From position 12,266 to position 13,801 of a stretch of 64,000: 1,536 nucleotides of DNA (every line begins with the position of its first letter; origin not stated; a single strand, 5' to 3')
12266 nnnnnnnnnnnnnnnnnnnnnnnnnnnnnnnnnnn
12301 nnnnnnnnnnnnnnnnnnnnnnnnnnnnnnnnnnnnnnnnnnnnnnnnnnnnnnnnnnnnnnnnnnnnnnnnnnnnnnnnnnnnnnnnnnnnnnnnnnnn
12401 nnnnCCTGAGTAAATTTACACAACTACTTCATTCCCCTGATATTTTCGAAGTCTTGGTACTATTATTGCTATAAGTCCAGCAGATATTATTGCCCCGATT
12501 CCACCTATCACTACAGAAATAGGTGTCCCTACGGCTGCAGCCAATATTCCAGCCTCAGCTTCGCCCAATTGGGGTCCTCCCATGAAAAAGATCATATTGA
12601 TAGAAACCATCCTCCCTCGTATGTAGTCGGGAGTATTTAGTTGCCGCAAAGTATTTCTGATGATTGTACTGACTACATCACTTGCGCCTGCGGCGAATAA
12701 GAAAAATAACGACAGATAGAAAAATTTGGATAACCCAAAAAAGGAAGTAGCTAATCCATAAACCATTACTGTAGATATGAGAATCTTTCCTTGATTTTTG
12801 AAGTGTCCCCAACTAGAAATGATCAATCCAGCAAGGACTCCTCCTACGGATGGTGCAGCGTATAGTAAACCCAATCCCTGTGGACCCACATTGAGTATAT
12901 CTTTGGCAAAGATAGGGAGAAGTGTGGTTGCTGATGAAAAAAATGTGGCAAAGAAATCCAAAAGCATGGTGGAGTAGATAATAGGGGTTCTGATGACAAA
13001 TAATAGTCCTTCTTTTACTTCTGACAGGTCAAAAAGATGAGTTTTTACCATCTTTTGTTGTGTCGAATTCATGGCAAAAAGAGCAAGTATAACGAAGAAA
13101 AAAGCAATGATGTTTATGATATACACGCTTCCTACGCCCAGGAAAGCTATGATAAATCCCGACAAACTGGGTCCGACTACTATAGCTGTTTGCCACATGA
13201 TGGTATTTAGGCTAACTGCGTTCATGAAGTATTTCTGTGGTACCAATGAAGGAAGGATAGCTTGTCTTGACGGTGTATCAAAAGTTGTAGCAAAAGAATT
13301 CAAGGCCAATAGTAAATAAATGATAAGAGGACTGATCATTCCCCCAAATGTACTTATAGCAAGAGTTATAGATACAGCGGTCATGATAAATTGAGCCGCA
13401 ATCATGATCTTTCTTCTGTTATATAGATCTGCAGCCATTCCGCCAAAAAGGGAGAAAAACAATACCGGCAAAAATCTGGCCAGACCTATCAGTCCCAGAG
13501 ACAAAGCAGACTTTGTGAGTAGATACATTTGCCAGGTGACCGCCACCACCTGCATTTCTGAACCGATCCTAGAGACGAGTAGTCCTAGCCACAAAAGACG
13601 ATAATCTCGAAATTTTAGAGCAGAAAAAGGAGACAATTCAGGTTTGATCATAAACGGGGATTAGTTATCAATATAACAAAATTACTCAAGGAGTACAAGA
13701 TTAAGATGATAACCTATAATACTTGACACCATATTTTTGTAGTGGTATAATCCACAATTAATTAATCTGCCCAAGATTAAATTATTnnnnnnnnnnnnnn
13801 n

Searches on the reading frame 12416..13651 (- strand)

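Call 85: search_protein_families(library=pfam, proteins=[window:12416-13651:-], max_evalue=0.0001)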
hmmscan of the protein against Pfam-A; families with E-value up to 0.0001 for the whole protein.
window:12416-13651:- (411 aa): 2 families
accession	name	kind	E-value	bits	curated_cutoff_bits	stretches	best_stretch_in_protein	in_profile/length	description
PF05977.19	MFS_3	-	6.5e-56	190.3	27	1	7-404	2-398/524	Transmembrane secretion effector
PF07690.21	MFS_1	-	2.8e-27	96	33.4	2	20-280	1-260/347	Major Facilitator Superfamily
